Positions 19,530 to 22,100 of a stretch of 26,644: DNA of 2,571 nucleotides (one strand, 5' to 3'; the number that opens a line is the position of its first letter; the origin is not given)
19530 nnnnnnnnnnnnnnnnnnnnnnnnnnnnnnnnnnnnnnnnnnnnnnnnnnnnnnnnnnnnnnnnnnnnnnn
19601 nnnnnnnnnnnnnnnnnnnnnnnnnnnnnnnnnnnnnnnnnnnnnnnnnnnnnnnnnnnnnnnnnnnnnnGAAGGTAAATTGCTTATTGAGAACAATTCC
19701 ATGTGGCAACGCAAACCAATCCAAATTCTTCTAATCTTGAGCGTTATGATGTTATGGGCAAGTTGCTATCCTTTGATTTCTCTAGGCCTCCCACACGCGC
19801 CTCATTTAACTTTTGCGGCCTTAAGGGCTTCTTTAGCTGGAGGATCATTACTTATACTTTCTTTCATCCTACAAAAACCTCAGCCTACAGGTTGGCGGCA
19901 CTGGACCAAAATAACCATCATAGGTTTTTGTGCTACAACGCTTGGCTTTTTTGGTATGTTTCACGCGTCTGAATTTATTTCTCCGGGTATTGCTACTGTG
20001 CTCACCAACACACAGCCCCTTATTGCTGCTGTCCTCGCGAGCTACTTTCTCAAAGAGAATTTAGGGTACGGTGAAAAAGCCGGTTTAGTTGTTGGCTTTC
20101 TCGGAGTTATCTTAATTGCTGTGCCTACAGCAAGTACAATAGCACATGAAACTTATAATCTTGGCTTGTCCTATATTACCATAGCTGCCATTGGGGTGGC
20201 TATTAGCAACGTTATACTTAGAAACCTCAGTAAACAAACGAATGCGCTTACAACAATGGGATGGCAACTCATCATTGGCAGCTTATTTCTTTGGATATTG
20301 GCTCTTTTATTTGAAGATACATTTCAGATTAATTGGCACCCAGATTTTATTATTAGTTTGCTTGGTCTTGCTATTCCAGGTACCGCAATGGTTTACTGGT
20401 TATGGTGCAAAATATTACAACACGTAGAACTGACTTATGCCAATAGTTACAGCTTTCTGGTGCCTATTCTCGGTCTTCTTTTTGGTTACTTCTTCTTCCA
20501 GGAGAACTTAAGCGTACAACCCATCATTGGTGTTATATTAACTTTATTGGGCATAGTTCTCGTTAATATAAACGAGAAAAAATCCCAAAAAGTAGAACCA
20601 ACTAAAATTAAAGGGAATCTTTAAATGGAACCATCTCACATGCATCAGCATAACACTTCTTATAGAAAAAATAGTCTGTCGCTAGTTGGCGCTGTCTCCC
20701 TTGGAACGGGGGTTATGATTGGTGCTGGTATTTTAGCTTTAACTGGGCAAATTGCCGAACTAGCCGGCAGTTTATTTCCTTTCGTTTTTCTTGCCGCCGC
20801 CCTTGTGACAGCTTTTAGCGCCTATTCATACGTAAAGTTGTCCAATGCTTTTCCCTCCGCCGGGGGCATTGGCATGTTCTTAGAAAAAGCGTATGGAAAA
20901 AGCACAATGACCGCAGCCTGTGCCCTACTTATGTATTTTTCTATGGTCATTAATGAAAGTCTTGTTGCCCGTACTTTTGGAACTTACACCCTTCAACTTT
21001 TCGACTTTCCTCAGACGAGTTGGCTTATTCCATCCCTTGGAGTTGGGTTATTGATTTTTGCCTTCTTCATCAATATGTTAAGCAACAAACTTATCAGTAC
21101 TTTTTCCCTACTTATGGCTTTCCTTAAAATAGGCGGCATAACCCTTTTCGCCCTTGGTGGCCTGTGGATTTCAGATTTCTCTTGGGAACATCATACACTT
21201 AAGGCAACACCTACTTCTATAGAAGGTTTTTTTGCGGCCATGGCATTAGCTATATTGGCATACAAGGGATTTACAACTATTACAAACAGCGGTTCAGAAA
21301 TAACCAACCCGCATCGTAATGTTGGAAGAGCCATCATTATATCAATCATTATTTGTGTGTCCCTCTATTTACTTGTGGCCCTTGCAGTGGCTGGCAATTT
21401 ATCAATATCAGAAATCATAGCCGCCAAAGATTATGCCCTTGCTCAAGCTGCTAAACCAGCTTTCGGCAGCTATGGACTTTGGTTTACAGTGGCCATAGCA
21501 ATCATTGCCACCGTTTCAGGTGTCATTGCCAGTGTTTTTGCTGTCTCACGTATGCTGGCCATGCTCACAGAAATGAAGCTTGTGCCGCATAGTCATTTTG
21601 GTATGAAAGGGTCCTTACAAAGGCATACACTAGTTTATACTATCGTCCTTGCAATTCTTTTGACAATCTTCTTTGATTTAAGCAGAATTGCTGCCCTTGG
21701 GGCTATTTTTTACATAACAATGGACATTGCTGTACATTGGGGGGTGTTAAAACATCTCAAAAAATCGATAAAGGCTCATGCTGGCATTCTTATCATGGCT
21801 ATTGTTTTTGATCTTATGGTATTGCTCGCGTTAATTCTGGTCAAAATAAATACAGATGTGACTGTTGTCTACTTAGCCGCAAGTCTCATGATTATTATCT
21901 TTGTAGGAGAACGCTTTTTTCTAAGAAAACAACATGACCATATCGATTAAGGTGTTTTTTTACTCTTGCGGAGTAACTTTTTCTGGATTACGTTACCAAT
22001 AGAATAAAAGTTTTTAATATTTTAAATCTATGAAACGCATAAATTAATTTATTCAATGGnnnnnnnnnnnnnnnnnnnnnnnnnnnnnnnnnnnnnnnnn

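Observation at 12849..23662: Candidate new system: normally cytosolic folds given export signals and Cys clusters within one metal island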

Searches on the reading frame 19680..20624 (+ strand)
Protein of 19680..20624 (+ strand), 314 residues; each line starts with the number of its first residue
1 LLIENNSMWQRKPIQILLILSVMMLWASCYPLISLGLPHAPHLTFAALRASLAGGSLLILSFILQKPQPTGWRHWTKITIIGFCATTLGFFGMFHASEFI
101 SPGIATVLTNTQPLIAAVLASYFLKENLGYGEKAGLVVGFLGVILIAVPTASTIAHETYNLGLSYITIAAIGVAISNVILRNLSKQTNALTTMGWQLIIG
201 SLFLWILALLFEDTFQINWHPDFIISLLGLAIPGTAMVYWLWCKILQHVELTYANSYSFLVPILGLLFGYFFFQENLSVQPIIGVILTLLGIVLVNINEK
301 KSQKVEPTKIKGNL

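Call 4: search_protein_families(library=pfam, proteins=[window:19680-20624:+])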
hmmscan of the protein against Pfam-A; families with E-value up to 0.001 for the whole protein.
window:19680-20624:+ (314 aa): 2 families
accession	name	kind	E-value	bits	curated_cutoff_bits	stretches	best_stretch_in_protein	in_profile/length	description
PF00892.27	EamA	-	7.3e-43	146.5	28.2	2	16-147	4-134/135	EamA-like transporter family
PF05653.20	Mg_trans_NIPA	-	7.4e-05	22.5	26.2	0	81-152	54-127/295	Magnesium transporter NIPA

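Call 92: search_protein_families(library=ncbifam, proteins=[window:19680-20624:+], max_evalue=0.001)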
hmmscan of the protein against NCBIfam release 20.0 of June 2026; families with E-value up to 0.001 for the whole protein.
window:19680-20624:+ (314 aa): 9 families
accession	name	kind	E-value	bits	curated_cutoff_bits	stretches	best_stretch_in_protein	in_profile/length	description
TIGR00950.1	2A78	equivalog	7.1e-26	91.2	230.2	1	26-292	1-263/264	carboxylate/amino acid/amine transporter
NF008432.0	PRK11272.1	equivalog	1.4e-24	86.8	270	1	16-300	12-290/294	drug/metabolite exporter YedA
NF008523.0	PRK11453.1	equivalog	9.4e-10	38.6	472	1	17-297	7-286/299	O-acetylserine/cysteine exporter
TIGR03340.1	phn_DUF6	hypoth_equivalog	3e-09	36.9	288.15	1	50-294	33-280/281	phosphonate utilization associated putative membrane protein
NF050091.1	ArAmAcExpYddG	equivalog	2.1e-08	34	300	1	22-240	13-229/285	aromatic amino acid exporter YddG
NF051482.1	EbrB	exception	7.7e-06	26.5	160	1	234-297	39-103/105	SMR family multidrug efflux transporter EbrB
NF008676.0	PRK11689.1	equivalog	1.1e-05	24.7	194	1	133-302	124-294/297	aromatic amino acid DMT transporter YddG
NF051481.1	EbrA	exception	0.00026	21.3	160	1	230-297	36-104/104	SMR family multidrug efflux transporter EbrA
NF053757.1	BclibactTpBcbE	equivalog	0.00052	19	600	0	78-177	217-321/394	bacillibactin exporter BcbE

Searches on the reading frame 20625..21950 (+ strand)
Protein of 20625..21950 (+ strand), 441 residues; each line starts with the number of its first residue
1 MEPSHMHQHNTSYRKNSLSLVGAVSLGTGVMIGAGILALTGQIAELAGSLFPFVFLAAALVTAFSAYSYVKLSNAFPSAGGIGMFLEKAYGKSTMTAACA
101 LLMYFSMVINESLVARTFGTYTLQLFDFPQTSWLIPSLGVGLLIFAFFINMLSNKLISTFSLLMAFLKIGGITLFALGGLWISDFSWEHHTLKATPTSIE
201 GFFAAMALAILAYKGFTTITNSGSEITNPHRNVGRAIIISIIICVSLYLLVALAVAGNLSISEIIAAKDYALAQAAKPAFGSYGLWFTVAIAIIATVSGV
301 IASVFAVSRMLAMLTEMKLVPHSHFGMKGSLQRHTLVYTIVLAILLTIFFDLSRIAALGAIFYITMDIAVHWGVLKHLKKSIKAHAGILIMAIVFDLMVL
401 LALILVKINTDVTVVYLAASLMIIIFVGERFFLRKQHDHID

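Call 4: search_protein_families(library=pfam, proteins=[window:20625-21950:+])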
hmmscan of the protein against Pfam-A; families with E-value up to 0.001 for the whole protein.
window:20625-21950:+ (441 aa): 2 families
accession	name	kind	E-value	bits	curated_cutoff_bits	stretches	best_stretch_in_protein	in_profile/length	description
PF13520.12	AA_permease_2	-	6.4e-35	121.3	27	1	18-425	1-423/427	Amino acid permease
PF00324.27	AA_permease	-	1.5e-15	57.3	24.6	1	25-378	4-372/470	Amino acid permease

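Call 92: search_protein_families(library=ncbifam, proteins=[window:20625-21950:+], max_evalue=0.001)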
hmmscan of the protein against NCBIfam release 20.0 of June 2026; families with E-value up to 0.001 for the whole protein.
window:20625-21950:+ (441 aa): 9 families
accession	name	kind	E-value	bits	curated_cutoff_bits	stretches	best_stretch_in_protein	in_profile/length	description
TIGR00909.1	2A0306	subfamily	2.9e-31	108.9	556.8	1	16-422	3-420/429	amino acid transporter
TIGR00911.1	2A0308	subfamily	5.9e-25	87.7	701.8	1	13-415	43-456/505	L-type amino acid transporter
NF053761.1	BrChAATpBcaP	equivalog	1.1e-18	67.5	690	1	10-427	16-447/460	branched-chain amino acid transporter BcaP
TIGR00906.1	2A0303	subfamily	1.3e-13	50.2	681.7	2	194-359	243-408/602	cationic amino acid transport permease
NF008245.0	PRK11021.1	equivalog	1.7e-09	37.2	284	1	15-318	5-301/419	L-methionine/branched-chain amino acid transporter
TIGR00905.1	2A0302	subfamily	3.2e-09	36.1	409.05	1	15-349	6-349/473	basic amino acid/polyamine antiporter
NF008466.1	PRK11357.1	equivalog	5.4e-09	35.5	800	1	14-417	8-413/446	fructoselysine/psicoselysine transporter FrlA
TIGR00908.1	2A0305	equivalog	1.2e-07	31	381.75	1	55-430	43-431/442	ethanolamine permease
NF053774.1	TmaoPremMsil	equivalog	3.6e-06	25.9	690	1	201-270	224-293/520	trimethylamine N-oxide permease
